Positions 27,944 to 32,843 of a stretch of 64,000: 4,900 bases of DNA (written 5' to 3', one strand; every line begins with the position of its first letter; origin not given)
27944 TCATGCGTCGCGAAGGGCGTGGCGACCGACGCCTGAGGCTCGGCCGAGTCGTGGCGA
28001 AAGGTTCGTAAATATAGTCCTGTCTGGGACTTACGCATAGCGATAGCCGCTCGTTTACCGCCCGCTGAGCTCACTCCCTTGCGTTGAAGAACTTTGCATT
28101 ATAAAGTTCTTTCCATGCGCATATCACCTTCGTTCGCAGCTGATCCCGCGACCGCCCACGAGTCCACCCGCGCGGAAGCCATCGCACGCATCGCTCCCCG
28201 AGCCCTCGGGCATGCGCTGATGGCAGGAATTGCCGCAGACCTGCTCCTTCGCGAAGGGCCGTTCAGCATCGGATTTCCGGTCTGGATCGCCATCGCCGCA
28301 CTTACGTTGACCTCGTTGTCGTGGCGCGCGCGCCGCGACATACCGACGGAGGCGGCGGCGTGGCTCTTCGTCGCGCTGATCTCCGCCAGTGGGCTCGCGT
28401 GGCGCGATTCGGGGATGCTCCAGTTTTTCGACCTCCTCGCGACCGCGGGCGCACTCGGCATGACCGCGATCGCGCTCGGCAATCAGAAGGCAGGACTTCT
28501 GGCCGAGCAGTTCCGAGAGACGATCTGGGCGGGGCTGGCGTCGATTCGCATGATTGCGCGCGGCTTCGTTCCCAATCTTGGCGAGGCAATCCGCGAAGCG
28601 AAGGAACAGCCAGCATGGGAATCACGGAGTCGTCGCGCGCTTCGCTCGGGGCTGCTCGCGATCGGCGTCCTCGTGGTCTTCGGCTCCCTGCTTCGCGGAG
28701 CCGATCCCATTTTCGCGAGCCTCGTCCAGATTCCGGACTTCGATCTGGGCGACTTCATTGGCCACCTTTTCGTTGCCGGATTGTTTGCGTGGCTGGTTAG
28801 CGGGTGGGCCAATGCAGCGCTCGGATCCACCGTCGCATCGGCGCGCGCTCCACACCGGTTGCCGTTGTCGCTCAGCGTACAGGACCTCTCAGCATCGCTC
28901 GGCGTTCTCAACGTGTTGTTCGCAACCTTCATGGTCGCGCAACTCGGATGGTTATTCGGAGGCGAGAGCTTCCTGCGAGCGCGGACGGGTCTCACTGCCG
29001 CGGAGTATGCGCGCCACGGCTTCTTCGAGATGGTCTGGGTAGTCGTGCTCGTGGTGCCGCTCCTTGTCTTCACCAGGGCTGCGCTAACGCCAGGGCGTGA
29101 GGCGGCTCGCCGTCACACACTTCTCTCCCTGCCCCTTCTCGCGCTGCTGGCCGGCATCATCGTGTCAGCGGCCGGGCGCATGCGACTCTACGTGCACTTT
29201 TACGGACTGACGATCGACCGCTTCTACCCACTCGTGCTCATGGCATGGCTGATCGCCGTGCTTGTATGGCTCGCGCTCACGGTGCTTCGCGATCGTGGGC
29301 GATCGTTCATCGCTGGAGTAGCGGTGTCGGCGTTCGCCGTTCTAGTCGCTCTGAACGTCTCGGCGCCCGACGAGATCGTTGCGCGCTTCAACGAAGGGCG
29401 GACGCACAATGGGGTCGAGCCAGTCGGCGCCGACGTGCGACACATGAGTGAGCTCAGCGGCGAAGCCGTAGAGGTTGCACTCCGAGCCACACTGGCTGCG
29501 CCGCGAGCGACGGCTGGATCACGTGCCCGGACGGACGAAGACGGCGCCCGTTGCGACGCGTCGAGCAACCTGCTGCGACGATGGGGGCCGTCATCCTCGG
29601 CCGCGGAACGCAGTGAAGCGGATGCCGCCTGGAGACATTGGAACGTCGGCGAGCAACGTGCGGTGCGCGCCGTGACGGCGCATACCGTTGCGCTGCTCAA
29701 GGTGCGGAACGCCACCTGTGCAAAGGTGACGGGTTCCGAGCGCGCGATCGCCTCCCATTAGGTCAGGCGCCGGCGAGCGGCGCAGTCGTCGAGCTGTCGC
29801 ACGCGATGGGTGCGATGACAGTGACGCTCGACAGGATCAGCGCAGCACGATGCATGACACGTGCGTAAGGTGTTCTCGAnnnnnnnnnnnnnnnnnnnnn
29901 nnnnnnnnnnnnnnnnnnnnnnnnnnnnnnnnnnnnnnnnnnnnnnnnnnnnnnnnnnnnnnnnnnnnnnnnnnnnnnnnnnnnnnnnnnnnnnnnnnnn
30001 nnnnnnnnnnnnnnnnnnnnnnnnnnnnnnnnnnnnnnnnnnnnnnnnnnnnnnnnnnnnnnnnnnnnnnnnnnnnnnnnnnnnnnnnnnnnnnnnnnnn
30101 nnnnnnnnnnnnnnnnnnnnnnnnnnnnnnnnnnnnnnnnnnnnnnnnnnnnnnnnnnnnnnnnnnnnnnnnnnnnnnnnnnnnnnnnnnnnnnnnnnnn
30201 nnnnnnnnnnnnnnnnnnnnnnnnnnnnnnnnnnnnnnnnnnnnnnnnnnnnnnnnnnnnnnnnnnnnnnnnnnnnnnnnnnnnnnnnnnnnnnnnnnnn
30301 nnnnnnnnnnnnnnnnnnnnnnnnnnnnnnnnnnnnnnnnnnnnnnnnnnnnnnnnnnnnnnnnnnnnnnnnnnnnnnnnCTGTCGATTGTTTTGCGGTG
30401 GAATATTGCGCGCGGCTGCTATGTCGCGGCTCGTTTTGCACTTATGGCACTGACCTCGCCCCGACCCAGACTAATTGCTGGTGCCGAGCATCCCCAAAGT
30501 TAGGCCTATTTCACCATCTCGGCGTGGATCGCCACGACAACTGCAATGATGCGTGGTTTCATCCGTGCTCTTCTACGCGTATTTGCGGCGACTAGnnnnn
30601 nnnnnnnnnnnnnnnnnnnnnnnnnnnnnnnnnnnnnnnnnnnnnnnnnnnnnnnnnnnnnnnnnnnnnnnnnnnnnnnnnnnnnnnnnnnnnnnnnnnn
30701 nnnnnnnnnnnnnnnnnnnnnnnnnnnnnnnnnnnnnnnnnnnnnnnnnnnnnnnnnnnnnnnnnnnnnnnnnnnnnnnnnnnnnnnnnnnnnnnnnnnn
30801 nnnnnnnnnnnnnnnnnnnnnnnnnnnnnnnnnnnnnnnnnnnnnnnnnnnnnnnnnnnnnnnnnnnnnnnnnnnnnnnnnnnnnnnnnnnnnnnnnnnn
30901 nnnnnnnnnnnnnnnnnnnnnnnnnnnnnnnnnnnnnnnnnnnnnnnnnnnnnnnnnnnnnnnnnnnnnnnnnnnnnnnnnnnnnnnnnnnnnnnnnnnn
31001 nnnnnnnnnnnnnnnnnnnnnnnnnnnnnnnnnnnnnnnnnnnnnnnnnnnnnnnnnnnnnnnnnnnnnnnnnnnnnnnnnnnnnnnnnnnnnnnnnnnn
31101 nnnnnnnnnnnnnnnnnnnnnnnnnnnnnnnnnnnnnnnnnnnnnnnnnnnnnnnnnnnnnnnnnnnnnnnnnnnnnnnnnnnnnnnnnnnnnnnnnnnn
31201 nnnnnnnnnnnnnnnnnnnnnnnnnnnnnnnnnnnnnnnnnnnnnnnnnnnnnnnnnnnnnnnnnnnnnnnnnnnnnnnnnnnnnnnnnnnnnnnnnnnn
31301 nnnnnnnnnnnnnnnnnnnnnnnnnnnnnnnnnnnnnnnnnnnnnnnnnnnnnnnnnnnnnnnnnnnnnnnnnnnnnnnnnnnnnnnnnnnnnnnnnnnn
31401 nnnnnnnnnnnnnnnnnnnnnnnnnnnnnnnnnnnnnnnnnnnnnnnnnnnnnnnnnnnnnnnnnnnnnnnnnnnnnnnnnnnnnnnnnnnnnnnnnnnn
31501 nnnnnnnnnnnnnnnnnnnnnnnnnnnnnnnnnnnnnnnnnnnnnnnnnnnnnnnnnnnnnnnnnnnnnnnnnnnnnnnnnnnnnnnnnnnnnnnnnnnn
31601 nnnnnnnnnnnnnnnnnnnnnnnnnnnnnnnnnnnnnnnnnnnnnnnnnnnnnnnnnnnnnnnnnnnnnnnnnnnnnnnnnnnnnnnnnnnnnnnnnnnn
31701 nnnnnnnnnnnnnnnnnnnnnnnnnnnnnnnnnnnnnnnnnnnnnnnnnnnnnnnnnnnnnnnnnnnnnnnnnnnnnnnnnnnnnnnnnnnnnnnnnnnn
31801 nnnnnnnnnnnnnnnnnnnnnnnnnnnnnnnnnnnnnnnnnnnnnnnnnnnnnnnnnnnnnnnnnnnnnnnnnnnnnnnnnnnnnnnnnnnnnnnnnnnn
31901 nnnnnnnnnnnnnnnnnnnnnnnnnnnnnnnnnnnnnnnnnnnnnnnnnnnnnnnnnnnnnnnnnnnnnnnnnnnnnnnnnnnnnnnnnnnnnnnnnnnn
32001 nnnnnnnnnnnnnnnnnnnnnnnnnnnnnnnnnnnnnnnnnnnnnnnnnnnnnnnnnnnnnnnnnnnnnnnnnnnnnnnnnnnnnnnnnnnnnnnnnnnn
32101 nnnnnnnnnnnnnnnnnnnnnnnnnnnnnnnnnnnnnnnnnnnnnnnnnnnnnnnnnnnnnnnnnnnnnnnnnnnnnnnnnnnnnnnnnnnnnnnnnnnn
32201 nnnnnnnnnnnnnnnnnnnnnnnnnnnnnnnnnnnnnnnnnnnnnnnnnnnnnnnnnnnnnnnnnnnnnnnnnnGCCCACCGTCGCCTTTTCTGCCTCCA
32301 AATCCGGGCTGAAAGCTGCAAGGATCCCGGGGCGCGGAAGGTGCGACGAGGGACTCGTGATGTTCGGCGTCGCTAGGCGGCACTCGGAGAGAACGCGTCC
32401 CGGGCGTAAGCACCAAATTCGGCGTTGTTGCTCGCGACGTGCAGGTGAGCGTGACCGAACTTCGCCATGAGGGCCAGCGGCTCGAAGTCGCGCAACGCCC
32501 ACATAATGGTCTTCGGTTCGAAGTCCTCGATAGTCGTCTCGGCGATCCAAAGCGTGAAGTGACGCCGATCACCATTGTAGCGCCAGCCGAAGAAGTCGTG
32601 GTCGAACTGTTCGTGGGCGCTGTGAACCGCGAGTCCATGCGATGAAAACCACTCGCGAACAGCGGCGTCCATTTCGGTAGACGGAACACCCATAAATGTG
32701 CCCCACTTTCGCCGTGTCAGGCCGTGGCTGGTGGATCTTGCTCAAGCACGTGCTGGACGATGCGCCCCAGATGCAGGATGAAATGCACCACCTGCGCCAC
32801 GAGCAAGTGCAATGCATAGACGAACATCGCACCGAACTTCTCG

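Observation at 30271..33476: Lower-GC 3.1-kb islet inserted in the 5' end of yajQ, bounded by a duplicated yajQ 5' segment, with no recombinase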

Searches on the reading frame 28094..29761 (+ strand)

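Call 6: search_protein_families(library=pfam, proteins=[window:28094-29761:+], max_evalue=0.01)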
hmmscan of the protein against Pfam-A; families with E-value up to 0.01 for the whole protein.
window:28094-29761:+ (555 aa): 1 family
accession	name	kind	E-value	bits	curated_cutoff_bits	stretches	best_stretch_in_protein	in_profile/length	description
PF13687.11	DUF4153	-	1.9e-55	189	27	1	92-463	2-371/373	Domain of unknown function (DUF4153)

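Call 7: search_protein_families(library=ncbifam, proteins=[window:28094-29761:+], max_evalue=0.01)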
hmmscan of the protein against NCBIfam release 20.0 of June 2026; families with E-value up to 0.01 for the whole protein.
window:28094-29761:+ (555 aa): 0 families

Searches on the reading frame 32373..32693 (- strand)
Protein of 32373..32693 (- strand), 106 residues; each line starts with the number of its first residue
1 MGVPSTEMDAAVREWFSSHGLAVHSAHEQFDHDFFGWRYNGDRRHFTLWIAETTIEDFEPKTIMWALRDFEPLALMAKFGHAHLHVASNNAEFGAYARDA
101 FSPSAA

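Call 6: search_protein_families(library=pfam, proteins=[window:32373-32693:-], max_evalue=0.01)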
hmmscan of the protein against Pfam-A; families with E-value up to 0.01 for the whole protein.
window:32373-32693:- (106 aa): 0 families

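Call 7: search_protein_families(library=ncbifam, proteins=[window:32373-32693:-], max_evalue=0.01)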
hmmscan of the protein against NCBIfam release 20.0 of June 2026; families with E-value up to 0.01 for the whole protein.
window:32373-32693:- (106 aa): 0 families

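Call 8: search_protein_families(library=padloc, proteins=[window:32373-32693:-], max_evalue=0.01)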
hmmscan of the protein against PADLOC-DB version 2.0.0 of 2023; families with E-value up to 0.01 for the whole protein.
window:32373-32693:- (106 aa): 0 families

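Call 40: find_homologous_proteins(query=window:32373-32693:-, max_evalue=0.001)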
Query window:32373-32693:- (106 aa): 3 proteins with E <= 0.001 among 3 candidates.
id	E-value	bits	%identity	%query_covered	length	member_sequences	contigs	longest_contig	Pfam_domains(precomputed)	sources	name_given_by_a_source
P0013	8.1e-62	224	100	93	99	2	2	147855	-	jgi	-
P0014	4.2e-55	202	79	100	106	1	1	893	-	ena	-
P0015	8.2e-52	192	78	100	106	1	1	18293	-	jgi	jgi:hypothetical protein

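Call 41: find_encoding_contigs(protein=P0015, flank=10000, max_places=4)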
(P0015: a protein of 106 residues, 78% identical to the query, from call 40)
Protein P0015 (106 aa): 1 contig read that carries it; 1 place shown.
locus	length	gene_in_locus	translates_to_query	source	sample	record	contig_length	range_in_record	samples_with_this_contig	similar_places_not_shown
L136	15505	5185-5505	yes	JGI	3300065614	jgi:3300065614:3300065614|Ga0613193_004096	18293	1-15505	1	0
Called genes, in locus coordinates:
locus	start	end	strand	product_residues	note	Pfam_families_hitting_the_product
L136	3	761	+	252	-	?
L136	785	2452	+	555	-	PF01293:PEPCK_ATP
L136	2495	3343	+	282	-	-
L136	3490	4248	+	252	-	-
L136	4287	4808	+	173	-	PF14317:YcxB (weak)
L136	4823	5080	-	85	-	-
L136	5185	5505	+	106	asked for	-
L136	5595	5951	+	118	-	PF01527:HTH_Tnp_1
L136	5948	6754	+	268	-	PF13276:HTH_21, PF00665:rve, PF13610:DDE_Tnp_IS240, PF13683:rve_3, PF13333:rve_2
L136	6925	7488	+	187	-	-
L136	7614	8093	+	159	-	-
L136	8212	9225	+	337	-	PF23023:Anti-Pycsar_Apyc1, PF00753:Lactamase_B, PF12706:Lactamase_B_2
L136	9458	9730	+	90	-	-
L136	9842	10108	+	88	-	PF20008:DUF6429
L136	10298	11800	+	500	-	PF00884:Sulfatase, PF01663:Phosphodiest (faint), PF16347:SGSH_C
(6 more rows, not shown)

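Call 42: find_encoding_contigs(protein=P0014, flank=10000, max_places=4)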
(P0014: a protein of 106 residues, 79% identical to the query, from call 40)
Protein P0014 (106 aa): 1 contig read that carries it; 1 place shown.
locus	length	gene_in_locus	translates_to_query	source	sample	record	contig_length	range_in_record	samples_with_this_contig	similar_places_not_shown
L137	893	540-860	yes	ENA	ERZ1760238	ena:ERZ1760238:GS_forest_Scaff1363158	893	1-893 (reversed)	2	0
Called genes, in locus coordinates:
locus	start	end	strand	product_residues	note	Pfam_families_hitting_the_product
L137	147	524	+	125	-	-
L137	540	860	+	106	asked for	-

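Call 71: search_solved_structures(query=window:32376-32693:-, max_evalue=1)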
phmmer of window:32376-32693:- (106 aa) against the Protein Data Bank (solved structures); distinct sequences matched with E-value up to 1: 0.

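Call 97: search_protein_families(library=phrogs, proteins=[window:32376-32693:-], max_evalue=0.01)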
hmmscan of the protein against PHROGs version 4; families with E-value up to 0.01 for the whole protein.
window:32376-32693:- (106 aa): 0 families
